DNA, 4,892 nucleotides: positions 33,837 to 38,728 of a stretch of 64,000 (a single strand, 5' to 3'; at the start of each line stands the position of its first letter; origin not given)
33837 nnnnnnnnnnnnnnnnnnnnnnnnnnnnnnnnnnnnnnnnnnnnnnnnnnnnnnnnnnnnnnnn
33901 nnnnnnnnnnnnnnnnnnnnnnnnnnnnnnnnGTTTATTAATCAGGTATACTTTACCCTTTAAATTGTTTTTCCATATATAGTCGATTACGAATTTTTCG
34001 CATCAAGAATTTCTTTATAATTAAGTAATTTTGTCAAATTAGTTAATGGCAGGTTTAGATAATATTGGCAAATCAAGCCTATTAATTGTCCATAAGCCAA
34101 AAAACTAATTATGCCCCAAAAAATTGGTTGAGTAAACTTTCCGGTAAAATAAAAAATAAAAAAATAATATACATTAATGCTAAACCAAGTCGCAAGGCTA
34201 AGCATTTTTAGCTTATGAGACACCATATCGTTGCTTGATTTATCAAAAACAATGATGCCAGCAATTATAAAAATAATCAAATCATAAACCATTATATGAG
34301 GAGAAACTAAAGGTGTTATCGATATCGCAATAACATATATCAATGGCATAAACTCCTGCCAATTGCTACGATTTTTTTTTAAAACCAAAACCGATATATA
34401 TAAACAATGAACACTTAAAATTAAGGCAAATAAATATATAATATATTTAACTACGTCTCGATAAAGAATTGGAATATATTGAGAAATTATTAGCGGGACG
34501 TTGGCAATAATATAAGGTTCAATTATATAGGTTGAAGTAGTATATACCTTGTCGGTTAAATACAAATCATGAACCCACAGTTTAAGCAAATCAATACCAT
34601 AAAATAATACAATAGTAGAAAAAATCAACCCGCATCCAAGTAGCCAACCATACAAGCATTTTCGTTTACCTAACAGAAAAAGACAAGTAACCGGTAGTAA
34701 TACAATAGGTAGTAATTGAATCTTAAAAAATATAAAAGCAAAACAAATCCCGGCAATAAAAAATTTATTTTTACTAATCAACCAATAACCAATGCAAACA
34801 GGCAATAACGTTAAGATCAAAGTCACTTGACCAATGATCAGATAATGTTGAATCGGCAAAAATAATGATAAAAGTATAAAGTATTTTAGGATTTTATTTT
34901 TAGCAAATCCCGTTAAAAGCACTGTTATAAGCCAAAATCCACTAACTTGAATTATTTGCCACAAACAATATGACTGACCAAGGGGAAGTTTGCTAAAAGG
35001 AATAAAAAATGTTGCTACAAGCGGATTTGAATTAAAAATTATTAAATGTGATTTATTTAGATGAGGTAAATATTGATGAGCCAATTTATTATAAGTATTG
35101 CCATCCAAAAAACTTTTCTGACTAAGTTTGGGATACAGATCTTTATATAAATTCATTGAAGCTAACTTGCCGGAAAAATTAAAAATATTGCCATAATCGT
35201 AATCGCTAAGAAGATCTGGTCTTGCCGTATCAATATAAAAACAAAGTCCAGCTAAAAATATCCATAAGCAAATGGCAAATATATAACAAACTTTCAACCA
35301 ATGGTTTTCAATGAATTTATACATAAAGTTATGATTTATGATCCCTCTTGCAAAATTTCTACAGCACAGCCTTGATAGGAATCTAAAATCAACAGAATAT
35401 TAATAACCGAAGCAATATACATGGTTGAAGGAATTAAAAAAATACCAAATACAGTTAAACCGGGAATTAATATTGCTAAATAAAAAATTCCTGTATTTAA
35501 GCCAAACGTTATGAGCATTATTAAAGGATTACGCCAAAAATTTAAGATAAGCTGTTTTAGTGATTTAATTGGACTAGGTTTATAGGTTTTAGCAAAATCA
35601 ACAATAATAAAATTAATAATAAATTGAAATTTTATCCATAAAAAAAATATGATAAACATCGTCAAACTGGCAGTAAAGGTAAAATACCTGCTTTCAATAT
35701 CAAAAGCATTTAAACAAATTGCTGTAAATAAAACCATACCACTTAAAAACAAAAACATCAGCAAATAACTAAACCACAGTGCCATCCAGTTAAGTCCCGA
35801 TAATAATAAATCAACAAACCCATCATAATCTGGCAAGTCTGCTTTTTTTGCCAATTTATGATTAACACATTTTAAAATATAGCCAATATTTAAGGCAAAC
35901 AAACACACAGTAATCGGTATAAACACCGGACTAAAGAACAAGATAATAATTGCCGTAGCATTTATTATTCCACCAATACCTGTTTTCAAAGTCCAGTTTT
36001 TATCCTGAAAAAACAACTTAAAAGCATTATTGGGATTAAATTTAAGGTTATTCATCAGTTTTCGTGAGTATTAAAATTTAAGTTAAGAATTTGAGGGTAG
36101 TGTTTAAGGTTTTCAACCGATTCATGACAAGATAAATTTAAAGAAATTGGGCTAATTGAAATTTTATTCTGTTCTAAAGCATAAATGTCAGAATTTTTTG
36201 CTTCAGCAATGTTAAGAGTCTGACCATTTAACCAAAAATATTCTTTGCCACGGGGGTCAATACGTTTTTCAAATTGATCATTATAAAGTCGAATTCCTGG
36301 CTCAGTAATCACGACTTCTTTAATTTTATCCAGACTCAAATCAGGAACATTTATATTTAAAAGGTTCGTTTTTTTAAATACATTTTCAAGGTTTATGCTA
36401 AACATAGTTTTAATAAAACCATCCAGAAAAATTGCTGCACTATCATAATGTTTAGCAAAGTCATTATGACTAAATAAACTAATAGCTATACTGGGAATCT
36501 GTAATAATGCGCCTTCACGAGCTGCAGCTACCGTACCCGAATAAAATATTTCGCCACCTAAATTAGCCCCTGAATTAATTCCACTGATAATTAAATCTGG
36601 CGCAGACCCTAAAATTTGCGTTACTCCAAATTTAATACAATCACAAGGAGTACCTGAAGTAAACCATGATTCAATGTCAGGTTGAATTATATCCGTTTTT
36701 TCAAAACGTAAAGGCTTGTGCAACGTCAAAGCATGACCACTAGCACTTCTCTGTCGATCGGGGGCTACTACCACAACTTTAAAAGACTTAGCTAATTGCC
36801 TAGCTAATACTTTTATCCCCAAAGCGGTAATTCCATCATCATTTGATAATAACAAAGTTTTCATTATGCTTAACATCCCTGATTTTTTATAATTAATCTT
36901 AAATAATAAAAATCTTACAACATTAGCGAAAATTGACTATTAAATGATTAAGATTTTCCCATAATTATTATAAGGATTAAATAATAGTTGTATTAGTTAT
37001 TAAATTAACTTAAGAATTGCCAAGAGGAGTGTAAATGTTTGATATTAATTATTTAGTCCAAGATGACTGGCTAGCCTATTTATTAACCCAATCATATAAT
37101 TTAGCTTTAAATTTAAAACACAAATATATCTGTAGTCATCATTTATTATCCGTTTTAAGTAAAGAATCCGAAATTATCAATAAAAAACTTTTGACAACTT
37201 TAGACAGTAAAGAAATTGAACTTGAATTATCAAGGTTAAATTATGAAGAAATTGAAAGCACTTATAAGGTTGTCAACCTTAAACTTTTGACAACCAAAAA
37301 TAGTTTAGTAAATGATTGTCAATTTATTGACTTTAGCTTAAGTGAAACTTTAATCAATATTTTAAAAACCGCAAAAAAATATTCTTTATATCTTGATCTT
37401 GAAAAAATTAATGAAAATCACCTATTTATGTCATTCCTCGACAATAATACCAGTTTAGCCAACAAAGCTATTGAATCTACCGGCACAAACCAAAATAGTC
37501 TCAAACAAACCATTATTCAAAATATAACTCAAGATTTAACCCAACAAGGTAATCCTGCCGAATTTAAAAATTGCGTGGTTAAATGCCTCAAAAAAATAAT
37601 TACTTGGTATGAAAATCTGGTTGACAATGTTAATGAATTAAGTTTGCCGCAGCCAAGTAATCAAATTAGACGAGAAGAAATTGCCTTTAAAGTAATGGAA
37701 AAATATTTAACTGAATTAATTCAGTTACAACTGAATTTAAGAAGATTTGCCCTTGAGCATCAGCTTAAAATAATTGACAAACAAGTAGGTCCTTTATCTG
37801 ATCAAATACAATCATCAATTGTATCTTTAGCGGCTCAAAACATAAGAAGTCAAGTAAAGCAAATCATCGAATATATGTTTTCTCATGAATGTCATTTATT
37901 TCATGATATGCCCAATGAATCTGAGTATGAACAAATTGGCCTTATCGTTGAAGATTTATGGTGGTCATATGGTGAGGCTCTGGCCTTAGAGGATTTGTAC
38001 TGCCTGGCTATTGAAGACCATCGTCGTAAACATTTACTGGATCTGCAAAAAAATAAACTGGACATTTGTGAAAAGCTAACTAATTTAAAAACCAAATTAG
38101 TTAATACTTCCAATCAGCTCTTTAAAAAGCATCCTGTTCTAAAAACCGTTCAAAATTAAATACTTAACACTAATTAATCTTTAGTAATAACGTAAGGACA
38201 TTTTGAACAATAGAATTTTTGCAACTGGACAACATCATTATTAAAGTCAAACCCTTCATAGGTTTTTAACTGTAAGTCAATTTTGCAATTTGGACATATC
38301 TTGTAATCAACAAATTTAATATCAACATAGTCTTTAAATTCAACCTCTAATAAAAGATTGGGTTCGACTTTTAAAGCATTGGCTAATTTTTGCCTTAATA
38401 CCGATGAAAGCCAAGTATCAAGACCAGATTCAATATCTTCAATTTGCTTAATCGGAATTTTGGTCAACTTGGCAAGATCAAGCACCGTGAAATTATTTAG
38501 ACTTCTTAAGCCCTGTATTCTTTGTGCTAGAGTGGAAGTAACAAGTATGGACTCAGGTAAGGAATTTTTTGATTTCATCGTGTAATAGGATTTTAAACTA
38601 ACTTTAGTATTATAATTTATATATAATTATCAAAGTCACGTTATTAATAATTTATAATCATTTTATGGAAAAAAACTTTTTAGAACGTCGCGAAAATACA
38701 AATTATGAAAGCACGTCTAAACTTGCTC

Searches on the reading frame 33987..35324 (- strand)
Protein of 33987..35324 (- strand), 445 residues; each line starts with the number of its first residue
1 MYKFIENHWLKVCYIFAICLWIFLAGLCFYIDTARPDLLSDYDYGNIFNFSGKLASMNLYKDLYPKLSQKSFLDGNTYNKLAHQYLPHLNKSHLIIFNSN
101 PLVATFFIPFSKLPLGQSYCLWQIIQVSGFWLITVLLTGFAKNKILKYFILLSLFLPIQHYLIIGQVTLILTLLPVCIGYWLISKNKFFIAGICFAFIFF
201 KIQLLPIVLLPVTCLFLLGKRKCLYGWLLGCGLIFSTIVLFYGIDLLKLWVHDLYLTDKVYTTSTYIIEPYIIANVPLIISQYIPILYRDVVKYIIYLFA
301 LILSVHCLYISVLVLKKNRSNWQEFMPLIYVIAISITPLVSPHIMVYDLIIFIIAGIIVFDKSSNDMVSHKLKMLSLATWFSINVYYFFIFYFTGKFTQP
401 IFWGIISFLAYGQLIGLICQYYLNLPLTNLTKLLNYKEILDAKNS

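Call 47: search_protein_families(library=pfam, proteins=[window:33987-35324:-], max_evalue=0.0001)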
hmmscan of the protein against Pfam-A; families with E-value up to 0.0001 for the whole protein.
window:33987-35324:- (445 aa): 1 family
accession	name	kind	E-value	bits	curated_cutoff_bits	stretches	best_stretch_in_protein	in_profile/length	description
PF09594.16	GT87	-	1.4e-07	32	25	1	101-342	5-237/237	Glycosyltransferase family 87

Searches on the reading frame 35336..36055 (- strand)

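Call 47: search_protein_families(library=pfam, proteins=[window:35336-36055:-], max_evalue=0.0001)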
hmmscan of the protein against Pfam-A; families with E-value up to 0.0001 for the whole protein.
window:35336-36055:- (239 aa): 1 family
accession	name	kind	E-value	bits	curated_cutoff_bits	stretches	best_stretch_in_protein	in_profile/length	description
PF13197.11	DUF4013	-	5.7e-05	23.5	26.9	1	46-196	6-165/168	Protein of unknown function (DUF4013)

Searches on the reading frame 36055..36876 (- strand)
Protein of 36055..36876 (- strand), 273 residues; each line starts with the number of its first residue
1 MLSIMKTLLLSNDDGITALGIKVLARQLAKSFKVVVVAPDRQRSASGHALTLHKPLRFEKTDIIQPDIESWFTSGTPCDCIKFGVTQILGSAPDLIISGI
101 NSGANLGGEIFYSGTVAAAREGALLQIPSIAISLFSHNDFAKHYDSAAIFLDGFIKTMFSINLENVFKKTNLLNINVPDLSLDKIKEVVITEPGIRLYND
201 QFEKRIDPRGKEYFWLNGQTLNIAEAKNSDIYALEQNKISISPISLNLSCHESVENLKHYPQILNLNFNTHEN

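Call 47: search_protein_families(library=pfam, proteins=[window:36055-36876:-], max_evalue=0.0001)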
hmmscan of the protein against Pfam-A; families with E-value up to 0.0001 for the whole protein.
window:36055-36876:- (273 aa): 1 family
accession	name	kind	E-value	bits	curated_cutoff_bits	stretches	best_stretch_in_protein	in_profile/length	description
PF01975.23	SurE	-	2.9e-58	197.2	22.1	1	9-199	2-188/189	Survival protein SurE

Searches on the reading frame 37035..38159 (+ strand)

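Call 12: search_protein_families(library=pfam, proteins=[window:37035-38159:+], max_evalue=0.001)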
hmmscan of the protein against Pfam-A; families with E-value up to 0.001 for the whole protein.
window:37035-38159:+ (374 aa): 1 family
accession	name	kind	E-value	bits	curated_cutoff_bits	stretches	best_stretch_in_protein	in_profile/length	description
PF02861.25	Clp_N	-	5.7e-05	23.6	20.7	0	124-162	12-50/53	Clp amino terminal domain, pathogenicity island component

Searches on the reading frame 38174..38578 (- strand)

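Call 12: search_protein_families(library=pfam, proteins=[window:38174-38578:-], max_evalue=0.001)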
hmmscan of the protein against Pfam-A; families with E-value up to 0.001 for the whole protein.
window:38174-38578:- (134 aa): 1 family
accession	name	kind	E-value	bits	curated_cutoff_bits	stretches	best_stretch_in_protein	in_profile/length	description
PF12844.13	HTH_19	-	5e-06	26.8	30.2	1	19-78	2-60/64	Helix-turn-helix domain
